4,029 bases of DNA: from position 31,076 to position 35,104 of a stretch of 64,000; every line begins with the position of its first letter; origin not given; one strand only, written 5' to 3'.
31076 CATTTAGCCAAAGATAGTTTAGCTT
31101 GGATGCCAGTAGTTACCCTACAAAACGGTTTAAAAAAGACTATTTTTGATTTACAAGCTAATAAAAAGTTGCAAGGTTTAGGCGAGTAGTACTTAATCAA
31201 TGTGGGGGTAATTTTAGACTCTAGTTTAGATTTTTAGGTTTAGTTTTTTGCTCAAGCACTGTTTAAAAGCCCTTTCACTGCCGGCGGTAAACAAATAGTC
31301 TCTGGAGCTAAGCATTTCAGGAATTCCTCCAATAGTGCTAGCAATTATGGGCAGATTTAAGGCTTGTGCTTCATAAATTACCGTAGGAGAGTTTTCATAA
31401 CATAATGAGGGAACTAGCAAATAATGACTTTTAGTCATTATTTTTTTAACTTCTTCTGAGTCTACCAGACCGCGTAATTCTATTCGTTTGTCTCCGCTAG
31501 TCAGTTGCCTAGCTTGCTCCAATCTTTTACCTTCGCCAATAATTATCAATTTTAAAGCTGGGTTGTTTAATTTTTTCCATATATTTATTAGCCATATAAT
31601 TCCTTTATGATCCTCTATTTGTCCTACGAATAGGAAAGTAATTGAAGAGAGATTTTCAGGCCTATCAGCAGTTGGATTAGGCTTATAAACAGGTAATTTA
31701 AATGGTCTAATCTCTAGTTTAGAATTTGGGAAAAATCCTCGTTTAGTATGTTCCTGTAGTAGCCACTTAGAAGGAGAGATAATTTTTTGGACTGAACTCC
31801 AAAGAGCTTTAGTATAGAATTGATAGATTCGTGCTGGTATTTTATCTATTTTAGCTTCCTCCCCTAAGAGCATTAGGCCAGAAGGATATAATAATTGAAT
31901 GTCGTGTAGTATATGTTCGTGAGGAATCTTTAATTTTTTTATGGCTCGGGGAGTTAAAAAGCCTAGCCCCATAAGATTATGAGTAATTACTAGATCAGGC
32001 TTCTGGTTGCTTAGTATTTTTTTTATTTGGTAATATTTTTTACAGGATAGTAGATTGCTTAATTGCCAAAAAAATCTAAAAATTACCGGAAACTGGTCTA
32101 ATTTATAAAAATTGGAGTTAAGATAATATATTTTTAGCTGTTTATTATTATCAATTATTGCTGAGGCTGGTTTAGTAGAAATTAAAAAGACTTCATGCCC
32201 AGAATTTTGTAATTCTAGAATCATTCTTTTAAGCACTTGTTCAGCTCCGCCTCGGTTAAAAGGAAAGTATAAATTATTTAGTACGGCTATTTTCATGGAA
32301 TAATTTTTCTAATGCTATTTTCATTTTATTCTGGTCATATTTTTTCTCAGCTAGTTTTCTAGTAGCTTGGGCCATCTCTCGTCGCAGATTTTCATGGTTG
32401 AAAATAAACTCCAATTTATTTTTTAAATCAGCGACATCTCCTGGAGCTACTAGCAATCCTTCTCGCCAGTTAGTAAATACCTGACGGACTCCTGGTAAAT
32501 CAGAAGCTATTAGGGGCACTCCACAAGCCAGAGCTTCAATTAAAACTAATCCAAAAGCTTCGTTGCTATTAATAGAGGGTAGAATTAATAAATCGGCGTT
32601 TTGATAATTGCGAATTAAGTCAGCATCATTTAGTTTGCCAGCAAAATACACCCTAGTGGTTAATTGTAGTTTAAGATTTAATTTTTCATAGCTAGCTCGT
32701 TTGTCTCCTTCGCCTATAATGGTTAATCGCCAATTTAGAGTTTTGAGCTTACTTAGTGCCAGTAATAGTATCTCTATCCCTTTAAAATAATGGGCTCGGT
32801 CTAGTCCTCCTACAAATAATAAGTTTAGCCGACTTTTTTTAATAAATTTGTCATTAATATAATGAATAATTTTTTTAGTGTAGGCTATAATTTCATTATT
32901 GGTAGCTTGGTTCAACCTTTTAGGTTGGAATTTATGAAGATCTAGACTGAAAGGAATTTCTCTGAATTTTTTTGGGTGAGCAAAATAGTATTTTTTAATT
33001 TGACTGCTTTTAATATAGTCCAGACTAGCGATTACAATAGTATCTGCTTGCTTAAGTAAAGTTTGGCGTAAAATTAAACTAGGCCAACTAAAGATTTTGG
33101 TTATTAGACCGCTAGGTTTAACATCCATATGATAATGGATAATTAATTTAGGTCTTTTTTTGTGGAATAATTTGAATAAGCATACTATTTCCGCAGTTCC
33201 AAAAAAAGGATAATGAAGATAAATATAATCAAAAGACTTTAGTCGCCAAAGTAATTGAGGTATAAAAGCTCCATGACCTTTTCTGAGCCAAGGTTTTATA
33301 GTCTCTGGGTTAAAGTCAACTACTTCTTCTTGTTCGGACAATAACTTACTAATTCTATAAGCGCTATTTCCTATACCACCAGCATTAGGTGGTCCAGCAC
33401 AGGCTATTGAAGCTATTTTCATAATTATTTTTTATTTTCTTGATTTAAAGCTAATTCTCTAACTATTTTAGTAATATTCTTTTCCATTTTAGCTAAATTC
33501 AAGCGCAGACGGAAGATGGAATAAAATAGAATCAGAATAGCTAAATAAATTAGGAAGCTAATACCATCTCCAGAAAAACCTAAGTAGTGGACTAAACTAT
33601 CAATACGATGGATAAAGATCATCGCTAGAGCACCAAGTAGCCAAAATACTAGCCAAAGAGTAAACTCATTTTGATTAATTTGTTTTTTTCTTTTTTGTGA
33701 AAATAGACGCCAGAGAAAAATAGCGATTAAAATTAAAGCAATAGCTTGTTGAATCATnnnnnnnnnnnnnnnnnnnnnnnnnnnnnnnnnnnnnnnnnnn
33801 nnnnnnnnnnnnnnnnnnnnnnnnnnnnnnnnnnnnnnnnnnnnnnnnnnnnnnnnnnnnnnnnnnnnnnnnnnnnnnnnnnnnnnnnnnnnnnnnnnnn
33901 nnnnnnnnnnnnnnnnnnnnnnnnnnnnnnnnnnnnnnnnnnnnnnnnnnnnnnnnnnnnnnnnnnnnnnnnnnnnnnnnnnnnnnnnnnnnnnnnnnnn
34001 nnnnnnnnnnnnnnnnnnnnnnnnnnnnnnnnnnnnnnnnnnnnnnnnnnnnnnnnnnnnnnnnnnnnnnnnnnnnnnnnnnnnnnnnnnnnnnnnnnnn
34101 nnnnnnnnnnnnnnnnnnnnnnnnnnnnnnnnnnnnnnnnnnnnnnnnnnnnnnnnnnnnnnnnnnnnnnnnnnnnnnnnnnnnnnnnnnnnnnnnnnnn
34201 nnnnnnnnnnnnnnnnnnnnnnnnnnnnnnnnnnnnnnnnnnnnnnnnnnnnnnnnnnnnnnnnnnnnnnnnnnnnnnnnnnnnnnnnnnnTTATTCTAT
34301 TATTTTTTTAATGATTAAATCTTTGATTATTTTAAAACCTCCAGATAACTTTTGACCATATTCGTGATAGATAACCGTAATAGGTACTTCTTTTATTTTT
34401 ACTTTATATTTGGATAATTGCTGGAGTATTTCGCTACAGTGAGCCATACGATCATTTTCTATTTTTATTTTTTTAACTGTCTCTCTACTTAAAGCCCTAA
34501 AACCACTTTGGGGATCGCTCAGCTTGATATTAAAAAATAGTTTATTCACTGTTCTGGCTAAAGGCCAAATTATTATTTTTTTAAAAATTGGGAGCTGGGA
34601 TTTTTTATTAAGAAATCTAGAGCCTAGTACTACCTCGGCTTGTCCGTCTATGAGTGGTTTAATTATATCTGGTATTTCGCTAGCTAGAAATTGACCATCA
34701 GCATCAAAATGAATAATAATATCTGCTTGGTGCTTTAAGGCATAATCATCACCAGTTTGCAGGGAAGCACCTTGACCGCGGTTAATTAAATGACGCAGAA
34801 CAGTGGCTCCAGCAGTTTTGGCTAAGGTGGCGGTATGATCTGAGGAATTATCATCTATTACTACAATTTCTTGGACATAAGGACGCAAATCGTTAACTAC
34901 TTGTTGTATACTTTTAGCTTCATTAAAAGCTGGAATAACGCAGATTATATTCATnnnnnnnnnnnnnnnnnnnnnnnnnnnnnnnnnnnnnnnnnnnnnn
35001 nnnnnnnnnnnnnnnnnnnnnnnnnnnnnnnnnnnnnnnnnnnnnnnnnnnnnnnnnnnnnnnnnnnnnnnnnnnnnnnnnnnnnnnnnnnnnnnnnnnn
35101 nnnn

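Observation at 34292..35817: Catalytically degenerate GspE/PilB-like ATPase translationally coupled to a GT2 glycosyltransferase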

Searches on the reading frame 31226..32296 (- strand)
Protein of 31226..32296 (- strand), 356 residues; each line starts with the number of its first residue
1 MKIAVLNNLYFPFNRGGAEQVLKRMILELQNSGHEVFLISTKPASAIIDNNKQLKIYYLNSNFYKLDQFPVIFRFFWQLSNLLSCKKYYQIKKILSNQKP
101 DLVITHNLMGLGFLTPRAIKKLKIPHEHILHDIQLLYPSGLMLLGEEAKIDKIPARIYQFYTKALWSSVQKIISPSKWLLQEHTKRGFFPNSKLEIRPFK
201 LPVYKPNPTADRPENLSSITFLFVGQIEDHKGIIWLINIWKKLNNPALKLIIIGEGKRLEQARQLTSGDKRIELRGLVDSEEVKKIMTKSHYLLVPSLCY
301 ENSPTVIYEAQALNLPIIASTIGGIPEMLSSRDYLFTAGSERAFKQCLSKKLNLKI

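Call 3: search_protein_families(library=pfam, proteins=[window:31226-32296:-], max_evalue=0.1)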
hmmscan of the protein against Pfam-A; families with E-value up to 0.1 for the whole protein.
window:31226-32296:- (356 aa): 7 families
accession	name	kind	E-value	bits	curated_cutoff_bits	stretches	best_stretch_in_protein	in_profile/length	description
PF13692.12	Glyco_trans_1_4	-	3.2e-22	79.8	27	1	220-350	3-138/142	Glycosyl transferases group 1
PF00534.26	Glycos_transf_1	-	1.3e-19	70.8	26.4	1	215-348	12-152/172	Glycosyl transferases group 1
PF13439.12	Glyco_transf_4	-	8e-14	52.4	28.5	1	16-196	2-161/170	Glycosyltransferase Family 4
PF13579.12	Glyco_trans_4_4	-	9.1e-08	33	29.7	1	16-196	1-154/158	Glycosyl transferase 4-like domain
PF13477.12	Glyco_trans_4_2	-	0.00025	21.6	23.4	1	20-123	11-98/139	Glycosyl transferase 4-like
PF03033.26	Glyco_transf_28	-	0.015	15.8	26.2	1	26-105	19-94/139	Glycosyltransferase family 28 N-terminal domain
PF21246.3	Usp38-like_N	-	0.064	12.7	27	1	4-39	269-304/337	Ubiquitin carboxyl-terminal hydrolase 38-like, N-terminal domain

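Call 51: search_protein_families(library=padloc, proteins=[window:31226-32296:-], max_evalue=0.01)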
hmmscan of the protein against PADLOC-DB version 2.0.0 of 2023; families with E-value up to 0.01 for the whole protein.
window:31226-32296:- (356 aa): 0 families

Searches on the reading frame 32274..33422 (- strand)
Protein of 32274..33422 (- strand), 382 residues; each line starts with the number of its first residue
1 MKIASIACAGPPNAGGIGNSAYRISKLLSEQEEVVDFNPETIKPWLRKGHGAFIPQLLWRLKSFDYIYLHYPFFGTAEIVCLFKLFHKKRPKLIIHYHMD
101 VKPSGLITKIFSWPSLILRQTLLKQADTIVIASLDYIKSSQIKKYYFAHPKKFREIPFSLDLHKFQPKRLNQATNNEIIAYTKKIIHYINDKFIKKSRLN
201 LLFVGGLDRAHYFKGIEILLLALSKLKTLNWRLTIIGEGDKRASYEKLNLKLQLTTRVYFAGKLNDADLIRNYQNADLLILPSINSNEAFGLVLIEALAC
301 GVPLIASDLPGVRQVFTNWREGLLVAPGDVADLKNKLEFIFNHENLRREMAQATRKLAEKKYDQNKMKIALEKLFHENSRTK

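Call 3: search_protein_families(library=pfam, proteins=[window:32274-33422:-], max_evalue=0.1)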
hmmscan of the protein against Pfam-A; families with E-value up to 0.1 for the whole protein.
window:32274-33422:- (382 aa): 4 families
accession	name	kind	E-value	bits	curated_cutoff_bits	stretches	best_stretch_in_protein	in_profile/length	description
PF00534.26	Glycos_transf_1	-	2.5e-38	131.7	26.4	1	194-356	11-171/172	Glycosyl transferases group 1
PF13692.12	Glyco_trans_1_4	-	1.1e-29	103.9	27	1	200-340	3-139/142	Glycosyl transferases group 1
PF13524.12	Glyco_trans_1_2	-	1e-12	48.7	25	1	223-363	6-134/144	Glycosyl transferase-like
PF20706.3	GT4-conflict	-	1.6e-09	37.7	26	1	195-367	194-368/385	Family 4 Glycosyltransferase in conflict systems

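Call 51: search_protein_families(library=padloc, proteins=[window:32274-33422:-], max_evalue=0.01)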
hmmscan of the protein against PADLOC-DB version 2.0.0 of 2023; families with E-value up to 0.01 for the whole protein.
window:32274-33422:- (382 aa): 0 families

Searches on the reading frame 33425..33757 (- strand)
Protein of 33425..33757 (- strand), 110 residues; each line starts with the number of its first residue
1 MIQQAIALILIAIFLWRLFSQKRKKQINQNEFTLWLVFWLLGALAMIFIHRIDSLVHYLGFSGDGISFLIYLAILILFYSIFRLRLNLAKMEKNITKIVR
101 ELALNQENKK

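Call 3: search_protein_families(library=pfam, proteins=[window:33425-33757:-], max_evalue=0.1)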
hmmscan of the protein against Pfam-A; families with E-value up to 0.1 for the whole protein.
window:33425-33757:- (110 aa): 3 families
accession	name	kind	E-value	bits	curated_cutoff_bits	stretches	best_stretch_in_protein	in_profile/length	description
PF10066.14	DUF2304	-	9.9e-18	64.8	25.5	1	3-107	2-105/106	Uncharacterized conserved protein (DUF2304)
PF24874.1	Piezo_THU9_anchor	-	0.044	13.6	28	1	4-82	11-90/238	Piezo, THU9 and anchor domain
PF07178.16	TraL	-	0.068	13.9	24.4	1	1-46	33-76/90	TraL protein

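Call 4: search_protein_families(library=ncbifam, proteins=[window:33425-33757:-], max_evalue=0.1)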
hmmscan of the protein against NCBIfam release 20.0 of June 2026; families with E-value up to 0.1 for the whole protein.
window:33425-33757:- (110 aa): 1 family
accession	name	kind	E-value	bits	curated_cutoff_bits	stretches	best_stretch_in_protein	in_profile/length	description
TIGR02854.1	spore_II_GA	equivalog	0.00033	20.1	209.55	1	3-109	60-171/293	sigma-E processing peptidase SpoIIGA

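Call 51: search_protein_families(library=padloc, proteins=[window:33425-33757:-], max_evalue=0.01)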
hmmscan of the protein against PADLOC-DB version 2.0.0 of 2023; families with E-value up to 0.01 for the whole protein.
window:33425-33757:- (110 aa): 0 families

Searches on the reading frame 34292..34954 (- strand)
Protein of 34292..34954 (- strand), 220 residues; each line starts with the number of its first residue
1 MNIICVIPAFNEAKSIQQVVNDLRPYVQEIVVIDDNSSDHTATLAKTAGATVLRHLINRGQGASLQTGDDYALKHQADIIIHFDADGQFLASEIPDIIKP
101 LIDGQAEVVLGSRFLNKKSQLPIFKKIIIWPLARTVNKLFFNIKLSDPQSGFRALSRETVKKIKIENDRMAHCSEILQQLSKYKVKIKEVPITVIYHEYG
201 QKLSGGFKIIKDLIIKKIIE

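Call 3: search_protein_families(library=pfam, proteins=[window:34292-34954:-], max_evalue=0.1)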
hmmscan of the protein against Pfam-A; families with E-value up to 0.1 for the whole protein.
window:34292-34954:- (220 aa): 3 families
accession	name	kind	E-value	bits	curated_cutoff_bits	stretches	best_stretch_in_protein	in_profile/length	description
PF00535.33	Glycos_transf_2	-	7.3e-23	81.8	23.3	1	6-163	3-167/168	Glycosyl transferase family 2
PF13704.12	Glyco_tranf_2_4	-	0.00061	20.7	27.5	1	11-86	2-81/98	Glycosyl transferase family 2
PF12804.13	NTP_transf_3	-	0.057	14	27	0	11-75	22-86/160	MobA-like NTP transferase domain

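Call 4: search_protein_families(library=ncbifam, proteins=[window:34292-34954:-], max_evalue=0.1)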
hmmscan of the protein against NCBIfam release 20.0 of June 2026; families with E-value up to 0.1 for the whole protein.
window:34292-34954:- (220 aa): 20 families
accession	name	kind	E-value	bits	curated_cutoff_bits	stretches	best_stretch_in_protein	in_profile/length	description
NF058614.1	PPMAGASynPpgS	equivalog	8.7e-45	152.9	370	1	5-217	4-223/226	polyprenyl-phospho-N-acetylgalactosaminyl synthase PpgS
TIGR04182.1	glyco_TIGR04182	equivalog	2.9e-28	99.1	325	1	3-195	2-191/293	S-layer glycoprotein N-glycosyltransferase AglJ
NF041391.1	DPhHxTase_Halo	equivalog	6.5e-15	54.7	375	1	9-210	3-202/213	dolichyl-phosphate hexose transferase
NF010496.0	PRK13915.1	equivalog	4e-12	45.8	262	1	3-103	33-144/307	glucosyl-3-phosphoglycerate synthase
TIGR04283.1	glyco_like_mftF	equivalog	1.2e-10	41.4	182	1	6-128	4-125/221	TIGR04283 family arsenosugar biosynthesis glycosyltransferase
NF047588.1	GlcsyltransPgfSStrep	equivalog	1.8e-08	34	500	1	1-164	1-168/308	glycosyltransferase PgfS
NF007986.1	PRK10714.1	equivalog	2.9e-08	33.1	529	1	4-202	9-208/316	undecaprenyl-phosphate 4-deoxy-4-formamido-L-arabinose transferase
NF041865.1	EpsU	equivalog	9.9e-08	31.4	700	1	5-89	43-135/394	exopolysaccharide biosynthesis GT2 family glycosyltransferase EpsU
TIGR03937.1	PgaC_IcaA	equivalog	1.9e-06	27.1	422.3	1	3-87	47-136/407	poly-beta-1,6-N-acetyl-D-glucosamine synthase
TIGR03469.1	HpnB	hypoth_equivalog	5.5e-06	25.6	379.25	1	3-51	46-98/386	hopene-associated glycosyltransferase HpnB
TIGR01556.1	rhamnosyltran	subfamily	2.1e-05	23.9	200.55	1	12-119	6-117/281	rhamnosyltransferase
TIGR03965.1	mycofact_glyco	equivalog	2.1e-05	23.6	280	1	4-86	77-164/467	mycofactocin biosynthesis glycosyltransferase MftF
NF041875.1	EPS_EpsD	equivalog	5e-05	22.8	370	1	6-126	4-130/325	exopolysaccharide biosynthesis glycosyltransferase EpsD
TIGR04195.1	S_glycosyl_SunS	equivalog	0.00038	19.4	350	1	3-46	59-102/421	SunS family peptide S-glycosyltransferase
NF045692.1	OglycostaseCruG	equivalog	0.00048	19.2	600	1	4-55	44-98/386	2'-O-glycosyltransferase CruG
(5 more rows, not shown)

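Call 51: search_protein_families(library=padloc, proteins=[window:34292-34954:-], max_evalue=0.01)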
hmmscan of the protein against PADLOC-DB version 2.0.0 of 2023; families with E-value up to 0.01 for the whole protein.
window:34292-34954:- (220 aa): 0 families

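Call 67: search_solved_structures(query=window:34292-34954:-, max_evalue=0.00001)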
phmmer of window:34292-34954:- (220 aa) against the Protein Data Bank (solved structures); distinct sequences matched with E-value up to 0.00001: 1.
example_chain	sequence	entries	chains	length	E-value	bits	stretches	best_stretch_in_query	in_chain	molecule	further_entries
5mlz_A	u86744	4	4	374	9.1e-13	51.6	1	2-203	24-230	Dolichol monophosphate mannose synthase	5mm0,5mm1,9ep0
